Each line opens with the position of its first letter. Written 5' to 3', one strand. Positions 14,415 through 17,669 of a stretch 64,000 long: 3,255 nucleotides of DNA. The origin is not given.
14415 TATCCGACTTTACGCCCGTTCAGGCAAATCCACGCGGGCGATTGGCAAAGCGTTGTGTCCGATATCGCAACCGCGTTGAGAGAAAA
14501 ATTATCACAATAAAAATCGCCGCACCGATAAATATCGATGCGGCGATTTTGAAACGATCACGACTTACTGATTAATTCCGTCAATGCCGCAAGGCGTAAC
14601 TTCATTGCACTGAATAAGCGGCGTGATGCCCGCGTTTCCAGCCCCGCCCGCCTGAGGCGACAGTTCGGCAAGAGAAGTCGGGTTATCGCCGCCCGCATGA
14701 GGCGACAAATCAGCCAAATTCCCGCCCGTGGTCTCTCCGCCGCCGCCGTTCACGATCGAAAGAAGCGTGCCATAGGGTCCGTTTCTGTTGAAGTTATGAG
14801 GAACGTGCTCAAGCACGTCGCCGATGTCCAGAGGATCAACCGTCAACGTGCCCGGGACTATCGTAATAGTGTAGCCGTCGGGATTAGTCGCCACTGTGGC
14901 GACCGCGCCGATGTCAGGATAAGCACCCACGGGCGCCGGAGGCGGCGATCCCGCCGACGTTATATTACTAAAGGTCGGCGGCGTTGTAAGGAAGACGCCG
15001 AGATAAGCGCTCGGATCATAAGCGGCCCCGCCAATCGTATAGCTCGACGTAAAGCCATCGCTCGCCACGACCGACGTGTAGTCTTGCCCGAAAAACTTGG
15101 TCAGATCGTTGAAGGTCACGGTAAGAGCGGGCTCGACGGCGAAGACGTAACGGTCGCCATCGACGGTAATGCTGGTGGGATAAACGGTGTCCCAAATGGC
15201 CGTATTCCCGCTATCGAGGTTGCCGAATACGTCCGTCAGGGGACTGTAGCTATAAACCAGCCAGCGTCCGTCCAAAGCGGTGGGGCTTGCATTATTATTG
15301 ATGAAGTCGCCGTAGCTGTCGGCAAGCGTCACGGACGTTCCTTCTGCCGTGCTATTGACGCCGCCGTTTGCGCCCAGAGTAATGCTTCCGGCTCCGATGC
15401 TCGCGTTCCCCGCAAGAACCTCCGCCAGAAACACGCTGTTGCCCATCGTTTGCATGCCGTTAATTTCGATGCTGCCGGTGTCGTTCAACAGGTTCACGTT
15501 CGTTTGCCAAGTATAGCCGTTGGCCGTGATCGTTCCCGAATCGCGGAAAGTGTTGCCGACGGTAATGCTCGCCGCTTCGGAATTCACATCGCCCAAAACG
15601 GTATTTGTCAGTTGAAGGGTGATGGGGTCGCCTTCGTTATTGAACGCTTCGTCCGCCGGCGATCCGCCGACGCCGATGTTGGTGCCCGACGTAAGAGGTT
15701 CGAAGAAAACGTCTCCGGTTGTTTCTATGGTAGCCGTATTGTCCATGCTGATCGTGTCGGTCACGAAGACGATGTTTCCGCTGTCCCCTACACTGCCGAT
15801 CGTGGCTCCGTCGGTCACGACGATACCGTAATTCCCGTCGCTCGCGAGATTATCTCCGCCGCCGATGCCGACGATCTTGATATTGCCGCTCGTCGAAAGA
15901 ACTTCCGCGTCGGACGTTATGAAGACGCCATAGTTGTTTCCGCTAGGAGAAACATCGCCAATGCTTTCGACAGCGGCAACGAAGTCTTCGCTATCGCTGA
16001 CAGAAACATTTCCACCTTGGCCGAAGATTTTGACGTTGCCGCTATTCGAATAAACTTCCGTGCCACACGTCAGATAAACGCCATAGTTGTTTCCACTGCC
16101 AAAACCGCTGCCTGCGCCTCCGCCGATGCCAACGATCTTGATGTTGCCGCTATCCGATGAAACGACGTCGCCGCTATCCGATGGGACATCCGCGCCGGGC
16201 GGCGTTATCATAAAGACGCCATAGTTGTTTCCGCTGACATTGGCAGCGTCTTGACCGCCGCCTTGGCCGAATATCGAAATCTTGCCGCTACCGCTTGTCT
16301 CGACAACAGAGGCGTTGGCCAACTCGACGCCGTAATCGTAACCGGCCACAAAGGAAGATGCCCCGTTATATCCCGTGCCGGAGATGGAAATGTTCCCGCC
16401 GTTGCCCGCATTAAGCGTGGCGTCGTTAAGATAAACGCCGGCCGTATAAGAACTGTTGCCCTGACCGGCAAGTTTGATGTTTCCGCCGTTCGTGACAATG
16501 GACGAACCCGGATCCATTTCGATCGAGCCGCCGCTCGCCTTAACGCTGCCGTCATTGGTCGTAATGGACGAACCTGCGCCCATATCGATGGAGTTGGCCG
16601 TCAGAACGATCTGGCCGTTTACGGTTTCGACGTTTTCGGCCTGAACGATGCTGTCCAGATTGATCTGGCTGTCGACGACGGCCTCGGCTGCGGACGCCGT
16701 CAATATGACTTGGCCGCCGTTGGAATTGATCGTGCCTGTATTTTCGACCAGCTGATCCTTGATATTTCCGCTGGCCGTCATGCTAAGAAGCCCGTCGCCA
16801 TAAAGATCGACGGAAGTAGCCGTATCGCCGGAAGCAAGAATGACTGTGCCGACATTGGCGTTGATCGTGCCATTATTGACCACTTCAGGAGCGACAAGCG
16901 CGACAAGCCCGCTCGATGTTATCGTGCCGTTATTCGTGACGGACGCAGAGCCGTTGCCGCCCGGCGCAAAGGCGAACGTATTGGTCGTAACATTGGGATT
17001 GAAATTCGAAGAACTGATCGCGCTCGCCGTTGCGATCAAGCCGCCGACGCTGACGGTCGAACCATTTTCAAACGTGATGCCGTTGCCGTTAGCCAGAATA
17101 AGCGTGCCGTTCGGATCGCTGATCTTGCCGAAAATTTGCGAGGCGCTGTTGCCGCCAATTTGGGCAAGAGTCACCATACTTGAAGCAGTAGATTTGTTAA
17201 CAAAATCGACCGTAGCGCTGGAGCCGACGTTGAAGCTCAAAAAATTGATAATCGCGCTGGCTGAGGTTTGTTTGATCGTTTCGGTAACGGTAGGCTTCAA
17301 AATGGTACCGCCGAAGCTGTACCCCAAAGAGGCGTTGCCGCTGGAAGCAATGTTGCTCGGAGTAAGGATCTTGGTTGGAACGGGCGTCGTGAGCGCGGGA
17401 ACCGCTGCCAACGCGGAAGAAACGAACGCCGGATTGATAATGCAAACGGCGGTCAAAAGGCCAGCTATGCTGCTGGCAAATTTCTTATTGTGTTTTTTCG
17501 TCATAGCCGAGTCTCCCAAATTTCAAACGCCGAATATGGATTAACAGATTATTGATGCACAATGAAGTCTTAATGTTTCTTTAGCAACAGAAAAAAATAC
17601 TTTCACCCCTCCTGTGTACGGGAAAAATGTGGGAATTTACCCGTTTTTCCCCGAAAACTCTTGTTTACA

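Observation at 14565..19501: Divergently arranged two-partner secretion pair with a compact, repeat-built TpsA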

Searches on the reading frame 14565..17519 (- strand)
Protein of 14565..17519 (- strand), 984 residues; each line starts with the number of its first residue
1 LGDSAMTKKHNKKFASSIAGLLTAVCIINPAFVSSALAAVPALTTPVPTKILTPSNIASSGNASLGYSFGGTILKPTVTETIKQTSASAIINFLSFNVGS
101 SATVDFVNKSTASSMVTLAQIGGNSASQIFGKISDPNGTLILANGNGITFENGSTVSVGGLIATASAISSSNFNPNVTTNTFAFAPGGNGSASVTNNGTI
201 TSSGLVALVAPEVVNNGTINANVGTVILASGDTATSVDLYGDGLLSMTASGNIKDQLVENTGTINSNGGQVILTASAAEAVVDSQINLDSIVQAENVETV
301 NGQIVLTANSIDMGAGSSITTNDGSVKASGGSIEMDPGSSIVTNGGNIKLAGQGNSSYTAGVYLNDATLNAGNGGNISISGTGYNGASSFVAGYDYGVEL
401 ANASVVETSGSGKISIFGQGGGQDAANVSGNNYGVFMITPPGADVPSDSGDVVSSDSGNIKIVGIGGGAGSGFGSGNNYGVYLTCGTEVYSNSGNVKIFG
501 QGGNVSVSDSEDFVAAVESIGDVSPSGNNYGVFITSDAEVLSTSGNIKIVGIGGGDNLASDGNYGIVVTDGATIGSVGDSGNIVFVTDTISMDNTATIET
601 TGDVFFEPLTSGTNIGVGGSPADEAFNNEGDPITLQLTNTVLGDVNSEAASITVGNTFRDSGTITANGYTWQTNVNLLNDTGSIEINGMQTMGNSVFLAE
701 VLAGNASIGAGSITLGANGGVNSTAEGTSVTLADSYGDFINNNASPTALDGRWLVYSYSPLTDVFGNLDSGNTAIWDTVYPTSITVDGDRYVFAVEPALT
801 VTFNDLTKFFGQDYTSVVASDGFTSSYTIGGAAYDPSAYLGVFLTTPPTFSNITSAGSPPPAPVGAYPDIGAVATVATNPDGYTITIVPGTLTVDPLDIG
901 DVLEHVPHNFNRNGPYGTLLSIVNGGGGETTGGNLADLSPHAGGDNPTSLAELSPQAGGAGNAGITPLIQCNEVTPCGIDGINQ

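Call 6: search_protein_families(library=pfam, proteins=[window:14565-17519:-], max_evalue=0.01)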
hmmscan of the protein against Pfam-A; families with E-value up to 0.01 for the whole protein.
window:14565-17519:- (984 aa): 1 family
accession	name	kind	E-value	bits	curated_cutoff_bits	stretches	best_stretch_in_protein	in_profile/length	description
PF05860.19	TPS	-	2.2e-21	77.4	33.5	1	81-319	24-250/252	TPS secretion domain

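Call 7: search_protein_families(library=ncbifam, proteins=[window:14565-17519:-], max_evalue=0.01)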
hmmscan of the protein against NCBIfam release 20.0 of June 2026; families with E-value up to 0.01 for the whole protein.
window:14565-17519:- (984 aa): 1 family
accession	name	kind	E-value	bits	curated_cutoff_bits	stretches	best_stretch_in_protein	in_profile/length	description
TIGR01901.1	adhes_NPXG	domain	1e-13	51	29.1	1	91-169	2-79/79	filamentous hemagglutinin N-terminal domain-containing protein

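Call 11: find_homologous_proteins(query=window:14565-17504:-)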
Query window:14565-17504:- (979 aa): 211 proteins with E <= 0.001 among 8000 candidates; the best 120 are listed.
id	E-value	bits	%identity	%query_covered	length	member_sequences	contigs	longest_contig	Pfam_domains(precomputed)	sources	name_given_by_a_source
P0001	0.0e+0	2056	100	100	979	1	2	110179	PF05860.20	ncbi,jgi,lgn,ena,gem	jgi:filamentous hemagglutinin family protein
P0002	3.4e-109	385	42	39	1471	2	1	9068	PF05860.20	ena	-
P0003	4.7e-80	288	33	61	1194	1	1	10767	PF05860.20,PF18676.7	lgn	-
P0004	6.6e-56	208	43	28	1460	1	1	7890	PF05860.20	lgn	-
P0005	5.8e-51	192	34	44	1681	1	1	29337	PF05860.20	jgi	-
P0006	2.5e-50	190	35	46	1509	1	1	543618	PF05860.20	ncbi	-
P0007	1.4e-48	184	42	31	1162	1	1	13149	PF05860.20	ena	-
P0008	6.3e-47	179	40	29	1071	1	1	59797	PF05860.20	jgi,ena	-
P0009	3.0e-42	163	40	32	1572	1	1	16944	PF05860.20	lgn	-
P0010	1.2e-35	141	40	27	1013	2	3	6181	PF05860.20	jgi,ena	jgi:filamentous hemagglutinin family protein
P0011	1.4e-35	141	41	25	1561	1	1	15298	PF05860.20,PF18657.7,PF18676.7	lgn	-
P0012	3.1e-35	140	36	35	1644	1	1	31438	PF05860.20,PF18676.7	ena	-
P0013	3.6e-35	140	38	32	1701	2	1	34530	PF05860.20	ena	-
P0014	4.5e-35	140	33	42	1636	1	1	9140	PF05860.20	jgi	jgi:filamentous hemagglutinin family protein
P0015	7.9e-34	135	36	35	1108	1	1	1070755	PF05860.20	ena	-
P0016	8.1e-34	135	38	33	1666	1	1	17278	PF05860.20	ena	-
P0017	1.3e-33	135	43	28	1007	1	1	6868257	PF05860.20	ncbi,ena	-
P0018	8.9e-33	132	35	39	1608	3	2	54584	PF05860.20,PF18676.7,PF18888.6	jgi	jgi:filamentous hemagglutinin family protein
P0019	9.6e-33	132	39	29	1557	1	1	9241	PF05860.20,PF18676.7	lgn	-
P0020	1.8e-32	131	43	23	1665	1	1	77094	PF05860.20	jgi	jgi:filamentous hemagglutinin family protein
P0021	3.4e-32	130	40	28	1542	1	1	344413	PF05860.20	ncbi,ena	-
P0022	1.3e-31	128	41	24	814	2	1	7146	PF05860.20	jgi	jgi:filamentous hemagglutinin family protein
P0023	1.6e-31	128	36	34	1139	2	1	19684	PF05860.20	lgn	-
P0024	7.2e-31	126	42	26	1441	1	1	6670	PF05860.20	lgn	-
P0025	1.4e-30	125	36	30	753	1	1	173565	PF05860.20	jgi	jgi:filamentous hemagglutinin family protein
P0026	3.8e-30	123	40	28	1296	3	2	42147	PF05860.20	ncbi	-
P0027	5.8e-30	123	38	26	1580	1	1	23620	PF05860.20,PF18657.7,PF18676.7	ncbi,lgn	-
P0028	6.0e-30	123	-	-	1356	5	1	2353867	PF05860.20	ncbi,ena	-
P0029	7.1e-30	122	43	23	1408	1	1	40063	PF05860.20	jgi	jgi:filamentous hemagglutinin family protein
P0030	7.4e-30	122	43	23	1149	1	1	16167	PF05860.20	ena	-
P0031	2.7e-29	120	40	26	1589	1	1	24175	PF05860.20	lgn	-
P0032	2.0e-28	118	43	23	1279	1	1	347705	PF05860.20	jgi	jgi:filamentous hemagglutinin family protein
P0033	2.8e-28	117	41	25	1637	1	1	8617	PF05860.20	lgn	-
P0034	3.1e-28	117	41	23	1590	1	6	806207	PF05860.20,PF18676.7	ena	-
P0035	1.1e-27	115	41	26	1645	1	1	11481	PF05860.20,PF18657.7,PF18676.7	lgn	-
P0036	1.7e-27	114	36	28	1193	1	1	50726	PF05860.20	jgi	jgi:filamentous hemagglutinin family protein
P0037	2.3e-27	114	39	29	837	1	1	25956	PF13018.12,PF05860.20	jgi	jgi:filamentous hemagglutinin family protein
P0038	2.3e-27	114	41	23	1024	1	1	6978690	PF05860.20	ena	-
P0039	4.0e-27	113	33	35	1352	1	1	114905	PF05860.20,PF00353.26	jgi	-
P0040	4.5e-27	113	33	38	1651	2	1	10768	PF18886.7,PF05860.20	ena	-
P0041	4.8e-27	113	44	23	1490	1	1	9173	PF05860.20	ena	-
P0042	5.0e-27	113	35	35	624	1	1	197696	PF05860.20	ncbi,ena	-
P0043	7.1e-27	112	38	36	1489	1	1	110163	PF05860.20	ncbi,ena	-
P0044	7.1e-27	112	32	43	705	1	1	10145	PF05860.20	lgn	-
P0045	9.5e-27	112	34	32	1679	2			PF13229.13,PF05860.20,PF05048.20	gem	-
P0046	5.8e-26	109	41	17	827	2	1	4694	PF05860.20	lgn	-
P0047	8.2e-26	109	41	27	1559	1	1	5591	PF05860.20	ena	-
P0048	1.0e-25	109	42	23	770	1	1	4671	PF05860.20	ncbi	ncbi:MAG: filamentous hemagglutinin N-terminal domain-containing protein, partial [Gloeomargarita sp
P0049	1.1e-25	108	42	24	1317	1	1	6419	PF13018.12,PF05860.20,PF07581.18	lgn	-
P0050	1.2e-25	108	38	28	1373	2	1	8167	PF05342.20,PF05860.20,PF07581.18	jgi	-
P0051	1.4e-25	108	37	29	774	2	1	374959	PF05860.20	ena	-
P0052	1.4e-25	108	34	41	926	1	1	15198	PF05860.20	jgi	jgi:filamentous hemagglutinin family protein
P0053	1.5e-25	108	34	31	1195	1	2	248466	PF05860.20,PF18676.7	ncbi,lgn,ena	-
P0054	1.6e-25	108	38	29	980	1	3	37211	PF05860.20,PF18657.7,PF18676.7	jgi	jgi:filamentous hemagglutinin family protein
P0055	1.8e-25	108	32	37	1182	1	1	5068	PF18886.7,PF05860.20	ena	-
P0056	1.8e-25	108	38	28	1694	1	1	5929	PF05860.20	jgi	jgi:filamentous hemagglutinin family protein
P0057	1.9e-25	108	38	32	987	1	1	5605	PF13018.12,PF05860.20,PF18657.7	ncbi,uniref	ncbi:YDG domain-containing protein, partial [Janthinobacterium tructae]|uniref:YDG domain-containing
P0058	2.3e-25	107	44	23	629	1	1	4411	PF05860.20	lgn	-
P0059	3.2e-25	107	38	28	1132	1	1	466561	PF05860.20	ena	-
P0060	3.5e-25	107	37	30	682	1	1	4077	PF13018.12,PF05860.20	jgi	-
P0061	5.2e-25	106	34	33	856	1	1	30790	PF05860.20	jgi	jgi:filamentous hemagglutinin family protein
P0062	5.2e-25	106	35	30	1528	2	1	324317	PF05860.20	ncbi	-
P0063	7.3e-25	106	39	28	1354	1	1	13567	PF05860.20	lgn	-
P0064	1.3e-24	105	40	25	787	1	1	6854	PF05860.20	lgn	-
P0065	1.3e-24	105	38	28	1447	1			PF12951.14,PF13018.12,PF05860.20,PF18657.7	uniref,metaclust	uniref:Filamentous hemagglutinin-like protein n=1 Tax=Chlorobium chlorochromatii (strain CaD3) TaxID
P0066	1.4e-24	105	35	31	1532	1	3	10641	PF13018.12,PF05860.20,PF18657.7,PF18676.7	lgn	-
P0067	1.6e-24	105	35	35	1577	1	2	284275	PF13018.12,PF05860.20,PF18888.6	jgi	-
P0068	1.7e-24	104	35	28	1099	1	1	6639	PF05860.20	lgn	-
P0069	1.8e-24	104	38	23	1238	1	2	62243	PF05860.20,PF18657.7,PF18676.7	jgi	jgi:filamentous hemagglutinin family protein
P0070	2.0e-24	104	33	40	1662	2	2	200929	PF14312.13,PF13018.12,PF05860.20,PF18657.7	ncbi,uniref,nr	ncbi:YDG domain-containing protein [Chitinimonas sp. BJB300]|uniref:YDG domain-containing protein n=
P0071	2.3e-24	104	38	26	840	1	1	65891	PF05860.20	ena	-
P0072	2.5e-24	104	31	45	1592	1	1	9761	PF13018.12,PF05860.20,PF18888.6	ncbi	-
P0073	2.6e-24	104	37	29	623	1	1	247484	PF05860.20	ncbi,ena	-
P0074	3.0e-24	104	33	37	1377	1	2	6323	PF13018.12,PF05860.20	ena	-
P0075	3.7e-24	103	41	23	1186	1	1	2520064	PF05860.20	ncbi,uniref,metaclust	ncbi:hemagglutinin family protein, partial [Thermosynechococcus sp. NK55a]|uniref:two-partner secret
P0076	3.9e-24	103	33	34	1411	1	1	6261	PF05860.20,PF00656.28,PF18657.7,PF18676.7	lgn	-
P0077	3.9e-24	103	34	28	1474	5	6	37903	PF13018.12,PF05860.20,PF07581.18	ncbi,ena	-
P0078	6.3e-24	103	38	25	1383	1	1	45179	PF05860.20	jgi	jgi:filamentous hemagglutinin family protein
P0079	6.8e-24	102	35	38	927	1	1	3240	PF05860.20,PF07581.18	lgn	-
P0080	7.0e-24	102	40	27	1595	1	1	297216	PF05860.20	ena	-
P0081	7.2e-24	102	33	34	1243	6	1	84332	PF05860.20,PF18676.7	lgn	-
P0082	1.4e-23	101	39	23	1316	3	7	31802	PF05860.20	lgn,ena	-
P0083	1.4e-23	101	38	28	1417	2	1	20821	PF05860.20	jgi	jgi:filamentous hemagglutinin family protein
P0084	1.7e-23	101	35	35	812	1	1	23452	PF05860.20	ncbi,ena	-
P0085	2.3e-23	101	36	28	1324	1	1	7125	PF12951.14,PF05860.20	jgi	jgi:filamentous hemagglutinin family protein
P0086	2.4e-23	101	37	28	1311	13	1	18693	PF05860.20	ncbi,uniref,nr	ncbi:beta strand repeat-containing protein [Herbaspirillum robiniae]|uniref:Filamentous hemagglutini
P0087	2.5e-23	101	36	31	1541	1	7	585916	PF05860.20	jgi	jgi:filamentous hemagglutinin family protein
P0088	2.6e-23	101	39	28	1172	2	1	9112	PF13229.13,PF05860.20,PF05048.20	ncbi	ncbi:MAG: right-handed parallel beta-helix repeat-containing protein, partial [Alphaproteobacteria b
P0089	2.6e-23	101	39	23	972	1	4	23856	PF13018.12,PF05860.20,PF07581.18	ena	-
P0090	2.6e-23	101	36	24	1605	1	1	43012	PF13018.12,PF05860.20,PF18888.6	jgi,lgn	jgi:filamentous hemagglutinin family protein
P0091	3.4e-23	100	37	28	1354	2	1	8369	PF05860.20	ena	-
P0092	3.6e-23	100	39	24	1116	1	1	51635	PF13018.12,PF05860.20,PF18657.7,PF18676.7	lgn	-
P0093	3.8e-23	100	38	29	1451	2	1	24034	PF12951.14,PF05860.20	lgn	-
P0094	5.6e-23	99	36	31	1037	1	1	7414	PF05860.20,PF07581.18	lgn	-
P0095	6.9e-23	99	34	38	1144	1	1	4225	PF05860.20,PF07581.18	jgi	jgi:filamentous hemagglutinin family protein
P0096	7.2e-23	99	34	38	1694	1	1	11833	PF05860.20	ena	-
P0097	8.3e-23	99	34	40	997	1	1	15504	PF05860.20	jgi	jgi:filamentous hemagglutinin family protein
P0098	8.4e-23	99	34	31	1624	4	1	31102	PF13018.12,PF05860.20,PF18888.6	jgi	-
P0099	8.7e-23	99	37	26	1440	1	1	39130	PF13018.12,PF05860.20,PF18676.7,PF07581.18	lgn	-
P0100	9.6e-23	99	33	34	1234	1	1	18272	PF05860.20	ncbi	ncbi:MAG: beta strand repeat-containing protein, partial [Betaproteobacteria bacterium]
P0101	2.7e-22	97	38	24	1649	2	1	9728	PF05860.20,PF18657.7,PF18676.7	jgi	jgi:filamentous hemagglutinin family protein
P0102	2.8e-22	97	39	36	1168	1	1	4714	PF05860.20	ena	-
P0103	3.1e-22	97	38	28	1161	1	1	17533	PF13018.12,PF05860.20,PF07581.18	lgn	-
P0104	3.6e-22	97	35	26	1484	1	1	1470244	PF05860.20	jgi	-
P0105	4.2e-22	97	38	29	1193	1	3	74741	PF13229.13,PF05860.20,PF05048.20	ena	-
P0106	4.4e-22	96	35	26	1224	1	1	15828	PF05860.20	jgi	jgi:filamentous hemagglutinin family protein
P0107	4.6e-22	96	38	27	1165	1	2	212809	PF05860.20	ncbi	ncbi:MAG: filamentous hemagglutinin N-terminal domain-containing protein [Rhodospirillales bacterium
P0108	5.6e-22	96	39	23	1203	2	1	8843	PF18886.7,PF05860.20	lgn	-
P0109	7.5e-22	96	43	22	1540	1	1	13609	PF05860.20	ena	-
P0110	1.1e-21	95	37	30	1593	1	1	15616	PF14312.13,PF05860.20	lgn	-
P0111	1.1e-21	95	35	26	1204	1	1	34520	PF05860.20,PF07581.18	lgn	-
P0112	1.6e-21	95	40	27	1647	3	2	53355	PF05860.20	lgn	-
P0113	2.9e-21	94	37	30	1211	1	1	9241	PF12951.14,PF05860.20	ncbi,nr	ncbi:MAG: filamentous hemagglutinin N-terminal domain-containing protein, partial [Alphaproteobacter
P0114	3.4e-21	94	41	23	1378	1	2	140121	PF05860.20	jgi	jgi:filamentous hemagglutinin family protein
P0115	4.3e-21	93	33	35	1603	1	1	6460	PF05860.20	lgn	-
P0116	4.7e-21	93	34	26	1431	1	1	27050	PF21722.5,PF05860.20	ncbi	-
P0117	5.5e-21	93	35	34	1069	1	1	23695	PF05860.20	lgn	-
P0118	5.7e-21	93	35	32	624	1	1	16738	PF05860.20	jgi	jgi:filamentous hemagglutinin family protein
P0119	8.6e-21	92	32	38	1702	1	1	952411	PF05342.20,PF13018.12,PF05860.20,PF18657.7,PF07581.18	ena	-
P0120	9.2e-21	92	39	32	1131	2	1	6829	PF05860.20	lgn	-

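Call 12: find_encoding_contigs(protein=P0001, flank=10000, max_places=4)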
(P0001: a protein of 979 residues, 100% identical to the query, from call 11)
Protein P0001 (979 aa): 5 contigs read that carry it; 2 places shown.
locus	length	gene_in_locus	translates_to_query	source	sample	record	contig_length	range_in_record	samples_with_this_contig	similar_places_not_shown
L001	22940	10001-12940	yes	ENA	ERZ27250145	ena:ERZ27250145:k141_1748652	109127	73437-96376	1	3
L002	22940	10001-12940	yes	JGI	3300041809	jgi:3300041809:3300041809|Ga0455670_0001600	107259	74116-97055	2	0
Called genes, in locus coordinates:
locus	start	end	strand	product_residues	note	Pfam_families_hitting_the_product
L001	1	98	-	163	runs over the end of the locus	-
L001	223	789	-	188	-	PF00925:GTP_cyclohydro2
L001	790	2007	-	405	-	PF00155:Aminotran_1_2, PF01041:DegT_DnrJ_EryC1 (weak)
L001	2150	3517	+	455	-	PF01474:DAHP_synth_2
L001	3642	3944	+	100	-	-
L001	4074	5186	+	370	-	PF06035:Peptidase_C93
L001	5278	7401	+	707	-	PF13487:HD_5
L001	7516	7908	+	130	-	-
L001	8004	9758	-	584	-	PF08479:POTRA_2, PF03865:ShlB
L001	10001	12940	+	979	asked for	PF05860:TPS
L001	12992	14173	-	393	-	PF13174:TPR_6 (faint), PF13176:TPR_7 (faint), PF13414:TPR_11 (faint), PF14559:TPR_19, PF25063:ARM_TT21_C (weak), PF00515:TPR_1 (weak), PF07719:TPR_2 (weak), PF13181:TPR_8 (weak), +5 more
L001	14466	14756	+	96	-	PF26604:CBU_0592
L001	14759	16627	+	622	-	PF00425:Chorismate_bind, PF00117:GATase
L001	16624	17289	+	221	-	PF00753:Lactamase_B, PF23023:Anti-Pycsar_Apyc1 (faint)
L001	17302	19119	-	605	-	PF17201:Cache_3-Cache_2, PF17203:sCache_3_2, PF17202:sCache_3_3, PF00672:HAMP (faint), PF00015:MCPsignal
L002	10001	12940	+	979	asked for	PF05860:TPS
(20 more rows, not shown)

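Call 32: find_encoding_contigs(protein=P0002, flank=10000, max_places=2)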
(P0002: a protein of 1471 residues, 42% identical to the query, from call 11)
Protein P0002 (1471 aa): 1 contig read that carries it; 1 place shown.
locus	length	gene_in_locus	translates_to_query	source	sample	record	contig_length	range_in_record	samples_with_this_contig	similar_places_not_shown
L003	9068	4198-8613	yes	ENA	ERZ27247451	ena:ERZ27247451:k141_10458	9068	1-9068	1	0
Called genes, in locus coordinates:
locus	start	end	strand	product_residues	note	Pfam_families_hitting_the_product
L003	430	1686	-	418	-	PF04932:Wzy_C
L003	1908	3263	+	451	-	PF02881:SRP54_N, PF00448:SRP54, PF01656:CbiA, PF02978:SRP_SPB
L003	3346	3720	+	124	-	PF00886:Ribosomal_S16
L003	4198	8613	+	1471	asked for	PF05860:TPS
